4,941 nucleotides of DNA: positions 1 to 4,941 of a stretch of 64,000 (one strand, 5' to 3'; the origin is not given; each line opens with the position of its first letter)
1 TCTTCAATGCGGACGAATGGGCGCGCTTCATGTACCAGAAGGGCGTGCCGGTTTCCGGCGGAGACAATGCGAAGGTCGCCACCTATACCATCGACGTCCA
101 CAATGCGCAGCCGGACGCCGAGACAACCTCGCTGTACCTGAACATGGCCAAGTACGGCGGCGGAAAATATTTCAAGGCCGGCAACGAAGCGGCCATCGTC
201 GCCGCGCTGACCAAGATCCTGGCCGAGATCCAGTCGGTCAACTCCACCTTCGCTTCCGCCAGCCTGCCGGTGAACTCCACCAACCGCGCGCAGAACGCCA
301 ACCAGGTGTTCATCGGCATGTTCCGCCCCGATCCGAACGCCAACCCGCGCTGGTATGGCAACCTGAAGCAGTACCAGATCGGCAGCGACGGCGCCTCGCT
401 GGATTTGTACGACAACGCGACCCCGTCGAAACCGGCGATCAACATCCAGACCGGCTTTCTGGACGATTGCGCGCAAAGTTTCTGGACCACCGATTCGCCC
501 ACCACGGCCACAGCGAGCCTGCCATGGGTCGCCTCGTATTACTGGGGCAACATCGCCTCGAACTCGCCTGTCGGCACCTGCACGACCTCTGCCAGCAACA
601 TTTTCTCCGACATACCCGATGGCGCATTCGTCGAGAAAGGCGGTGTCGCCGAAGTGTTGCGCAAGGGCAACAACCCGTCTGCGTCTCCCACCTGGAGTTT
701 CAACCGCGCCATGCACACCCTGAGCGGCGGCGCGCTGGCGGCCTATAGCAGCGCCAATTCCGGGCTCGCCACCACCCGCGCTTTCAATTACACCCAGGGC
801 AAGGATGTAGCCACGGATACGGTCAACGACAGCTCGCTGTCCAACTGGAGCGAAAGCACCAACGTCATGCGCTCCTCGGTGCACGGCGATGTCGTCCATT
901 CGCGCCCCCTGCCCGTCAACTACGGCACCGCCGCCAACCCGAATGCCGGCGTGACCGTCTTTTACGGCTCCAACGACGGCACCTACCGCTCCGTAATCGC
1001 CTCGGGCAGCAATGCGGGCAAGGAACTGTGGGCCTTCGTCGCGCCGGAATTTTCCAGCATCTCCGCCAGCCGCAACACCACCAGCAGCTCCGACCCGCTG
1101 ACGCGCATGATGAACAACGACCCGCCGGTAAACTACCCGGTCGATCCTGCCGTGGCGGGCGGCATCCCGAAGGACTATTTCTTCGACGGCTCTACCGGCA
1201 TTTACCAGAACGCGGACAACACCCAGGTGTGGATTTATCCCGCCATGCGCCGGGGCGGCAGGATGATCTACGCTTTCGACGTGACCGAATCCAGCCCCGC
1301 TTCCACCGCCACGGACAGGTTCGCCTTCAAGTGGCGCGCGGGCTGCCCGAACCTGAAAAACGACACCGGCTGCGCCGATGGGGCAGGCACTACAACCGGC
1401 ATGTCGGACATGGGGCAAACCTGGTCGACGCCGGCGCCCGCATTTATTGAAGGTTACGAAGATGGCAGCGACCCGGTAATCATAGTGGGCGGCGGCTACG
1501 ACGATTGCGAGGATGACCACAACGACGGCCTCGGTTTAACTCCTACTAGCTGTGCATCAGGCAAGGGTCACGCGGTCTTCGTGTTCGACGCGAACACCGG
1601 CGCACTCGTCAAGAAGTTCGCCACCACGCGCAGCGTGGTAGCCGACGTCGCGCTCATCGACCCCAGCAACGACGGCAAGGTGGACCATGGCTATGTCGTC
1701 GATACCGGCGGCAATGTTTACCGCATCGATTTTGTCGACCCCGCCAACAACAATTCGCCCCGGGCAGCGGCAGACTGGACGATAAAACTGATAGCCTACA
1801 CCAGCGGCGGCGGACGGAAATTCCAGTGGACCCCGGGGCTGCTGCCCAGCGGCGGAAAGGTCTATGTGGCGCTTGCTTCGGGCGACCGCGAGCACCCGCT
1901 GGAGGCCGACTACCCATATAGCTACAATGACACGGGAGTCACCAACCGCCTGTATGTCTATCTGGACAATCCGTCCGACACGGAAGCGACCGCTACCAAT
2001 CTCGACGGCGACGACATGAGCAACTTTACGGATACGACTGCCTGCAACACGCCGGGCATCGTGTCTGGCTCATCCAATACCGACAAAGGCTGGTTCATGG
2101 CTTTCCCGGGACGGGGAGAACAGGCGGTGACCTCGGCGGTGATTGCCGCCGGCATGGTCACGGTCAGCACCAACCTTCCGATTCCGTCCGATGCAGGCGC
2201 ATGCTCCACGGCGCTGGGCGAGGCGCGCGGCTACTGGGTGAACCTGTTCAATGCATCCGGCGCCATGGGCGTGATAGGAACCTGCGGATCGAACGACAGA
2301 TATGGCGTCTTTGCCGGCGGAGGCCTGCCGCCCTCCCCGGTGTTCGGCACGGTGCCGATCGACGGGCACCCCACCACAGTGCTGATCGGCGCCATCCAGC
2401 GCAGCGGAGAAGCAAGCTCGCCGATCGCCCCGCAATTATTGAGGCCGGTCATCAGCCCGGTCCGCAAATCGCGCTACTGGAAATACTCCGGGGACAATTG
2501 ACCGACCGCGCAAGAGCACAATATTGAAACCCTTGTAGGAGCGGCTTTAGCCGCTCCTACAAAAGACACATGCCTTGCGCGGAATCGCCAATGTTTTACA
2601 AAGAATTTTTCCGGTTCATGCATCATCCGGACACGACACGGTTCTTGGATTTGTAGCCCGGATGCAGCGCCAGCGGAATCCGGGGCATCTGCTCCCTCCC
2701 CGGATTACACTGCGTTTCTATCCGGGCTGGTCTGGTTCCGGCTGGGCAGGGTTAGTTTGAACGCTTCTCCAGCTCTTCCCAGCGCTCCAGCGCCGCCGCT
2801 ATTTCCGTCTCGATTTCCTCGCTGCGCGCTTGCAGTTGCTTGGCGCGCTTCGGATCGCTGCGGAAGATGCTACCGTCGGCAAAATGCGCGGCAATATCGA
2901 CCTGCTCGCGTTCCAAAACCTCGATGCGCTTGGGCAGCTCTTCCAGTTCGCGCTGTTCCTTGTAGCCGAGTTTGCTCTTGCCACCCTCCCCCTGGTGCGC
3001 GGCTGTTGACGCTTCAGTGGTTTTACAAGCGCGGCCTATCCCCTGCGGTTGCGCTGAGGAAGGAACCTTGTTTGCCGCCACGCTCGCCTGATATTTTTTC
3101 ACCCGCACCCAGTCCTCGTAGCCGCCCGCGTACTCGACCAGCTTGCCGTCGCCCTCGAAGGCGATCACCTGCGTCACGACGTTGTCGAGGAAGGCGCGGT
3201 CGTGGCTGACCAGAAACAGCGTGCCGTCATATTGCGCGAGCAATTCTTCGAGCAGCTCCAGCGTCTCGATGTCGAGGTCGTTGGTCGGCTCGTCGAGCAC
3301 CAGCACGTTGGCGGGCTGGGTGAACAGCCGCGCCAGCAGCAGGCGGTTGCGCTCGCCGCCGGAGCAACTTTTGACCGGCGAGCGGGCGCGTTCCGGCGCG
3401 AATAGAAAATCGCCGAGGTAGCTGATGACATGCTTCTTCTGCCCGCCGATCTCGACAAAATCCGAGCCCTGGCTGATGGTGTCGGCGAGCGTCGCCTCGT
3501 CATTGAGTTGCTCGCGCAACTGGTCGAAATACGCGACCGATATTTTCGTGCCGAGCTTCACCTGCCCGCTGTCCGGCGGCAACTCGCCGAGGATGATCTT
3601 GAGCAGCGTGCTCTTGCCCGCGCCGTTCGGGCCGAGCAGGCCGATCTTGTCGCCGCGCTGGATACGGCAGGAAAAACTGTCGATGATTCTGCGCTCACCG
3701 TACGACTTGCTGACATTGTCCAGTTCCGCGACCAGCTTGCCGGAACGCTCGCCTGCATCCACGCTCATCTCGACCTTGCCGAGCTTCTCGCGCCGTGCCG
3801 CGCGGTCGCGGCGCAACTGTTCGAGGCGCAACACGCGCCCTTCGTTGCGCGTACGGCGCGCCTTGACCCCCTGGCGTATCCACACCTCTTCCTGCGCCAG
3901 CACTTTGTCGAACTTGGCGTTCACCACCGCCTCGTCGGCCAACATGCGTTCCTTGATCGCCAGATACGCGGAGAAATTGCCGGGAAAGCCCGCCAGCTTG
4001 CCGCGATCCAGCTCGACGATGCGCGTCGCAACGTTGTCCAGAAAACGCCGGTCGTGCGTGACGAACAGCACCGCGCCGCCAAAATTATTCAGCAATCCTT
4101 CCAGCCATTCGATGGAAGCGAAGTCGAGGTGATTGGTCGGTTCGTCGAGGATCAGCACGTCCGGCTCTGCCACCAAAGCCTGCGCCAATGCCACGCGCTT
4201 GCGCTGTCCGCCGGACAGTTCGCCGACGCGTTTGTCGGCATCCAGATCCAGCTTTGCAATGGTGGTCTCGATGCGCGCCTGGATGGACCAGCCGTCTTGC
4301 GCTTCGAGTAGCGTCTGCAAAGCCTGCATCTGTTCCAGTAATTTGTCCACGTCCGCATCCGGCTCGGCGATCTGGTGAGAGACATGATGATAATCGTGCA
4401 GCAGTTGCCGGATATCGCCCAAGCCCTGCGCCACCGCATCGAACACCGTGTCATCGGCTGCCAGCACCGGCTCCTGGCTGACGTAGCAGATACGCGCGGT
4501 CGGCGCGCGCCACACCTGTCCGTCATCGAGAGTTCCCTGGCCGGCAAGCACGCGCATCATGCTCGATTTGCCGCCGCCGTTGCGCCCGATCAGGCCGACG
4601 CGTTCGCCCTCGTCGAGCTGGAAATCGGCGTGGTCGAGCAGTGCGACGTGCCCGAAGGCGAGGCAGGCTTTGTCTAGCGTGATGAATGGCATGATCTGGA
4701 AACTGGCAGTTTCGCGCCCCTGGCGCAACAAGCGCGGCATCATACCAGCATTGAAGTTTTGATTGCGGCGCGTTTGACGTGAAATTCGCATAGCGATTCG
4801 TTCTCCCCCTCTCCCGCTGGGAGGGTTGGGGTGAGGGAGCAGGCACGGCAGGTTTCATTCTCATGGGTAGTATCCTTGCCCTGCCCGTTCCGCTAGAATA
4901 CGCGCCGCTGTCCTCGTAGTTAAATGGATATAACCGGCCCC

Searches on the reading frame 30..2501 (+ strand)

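Call 40: search_protein_families(library=pfam, proteins=[window:30-2501:+], max_evalue=0.001)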
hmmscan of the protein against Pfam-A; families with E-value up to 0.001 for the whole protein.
window:30-2501:+ (823 aa): 1 family
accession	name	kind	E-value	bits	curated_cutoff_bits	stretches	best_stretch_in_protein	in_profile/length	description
PF05567.17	T4P_PilY1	-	1.7e-08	34.3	28.1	1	381-579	107-294/411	PilY1 beta-propeller domain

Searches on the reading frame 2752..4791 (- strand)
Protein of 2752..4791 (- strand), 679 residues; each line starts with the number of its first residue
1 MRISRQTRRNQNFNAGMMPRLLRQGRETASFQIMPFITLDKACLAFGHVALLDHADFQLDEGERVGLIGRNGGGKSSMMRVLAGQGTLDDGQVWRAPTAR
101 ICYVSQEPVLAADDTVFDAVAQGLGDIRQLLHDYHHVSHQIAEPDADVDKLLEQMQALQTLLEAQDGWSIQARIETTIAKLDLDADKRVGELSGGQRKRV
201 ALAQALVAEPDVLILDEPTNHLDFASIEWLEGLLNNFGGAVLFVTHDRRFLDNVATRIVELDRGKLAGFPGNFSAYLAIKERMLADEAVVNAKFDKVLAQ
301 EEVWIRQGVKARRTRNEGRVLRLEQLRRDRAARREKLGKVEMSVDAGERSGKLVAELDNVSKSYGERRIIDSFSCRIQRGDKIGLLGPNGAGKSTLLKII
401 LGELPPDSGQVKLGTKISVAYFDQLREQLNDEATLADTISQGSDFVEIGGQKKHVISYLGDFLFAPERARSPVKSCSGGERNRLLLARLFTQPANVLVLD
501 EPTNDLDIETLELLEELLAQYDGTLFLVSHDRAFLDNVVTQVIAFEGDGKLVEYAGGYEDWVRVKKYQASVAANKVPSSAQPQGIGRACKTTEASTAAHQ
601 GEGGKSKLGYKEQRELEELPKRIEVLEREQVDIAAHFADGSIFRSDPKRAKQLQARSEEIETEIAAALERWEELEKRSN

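Call 40: search_protein_families(library=pfam, proteins=[window:2752-4791:-], max_evalue=0.001)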
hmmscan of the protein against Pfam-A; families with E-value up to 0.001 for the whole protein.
window:2752-4791:- (679 aa): 10 families
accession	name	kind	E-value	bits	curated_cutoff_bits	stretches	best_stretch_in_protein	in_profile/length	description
PF00005.33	ABC_tran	-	4.3e-53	180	25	2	52-220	1-137/137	ABC transporter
PF16326.10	ABC_tran_CTD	-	7.1e-19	68.2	32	1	607-675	1-68/69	ABC transporter C-terminal domain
PF13304.12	AAA_21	-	2e-15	58.1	27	1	193-248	239-300/304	AAA domain, putative AbiEii toxin, Type IV TA system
PF02463.25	SMC_N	-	8.5e-10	38.9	40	0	475-540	136-207/220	RecF/RecN/SMC N terminal domain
PF12848.13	ABC_tran_Xtn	-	7.5e-09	36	25.9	1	259-332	1-76/85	ABC transporter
PF13191.12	AAA_16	-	5.2e-08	34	32.6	1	376-520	18-158/167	AAA ATPase domain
PF13555.12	AAA_29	-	1.1e-05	25.6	27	0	376-397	18-39/61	P-loop containing region of AAA domain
PF13401.12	AAA_22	-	1.9e-05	25.4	27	0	385-522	10-109/130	AAA domain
PF01926.29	MMR_HSR1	-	0.0003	21.3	21.9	0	382-412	1-30/113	50S ribosome-binding GTPase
PF03193.22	RsgA_GTPase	-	0.00055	20.3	30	0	381-408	107-134/174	RsgA GTPase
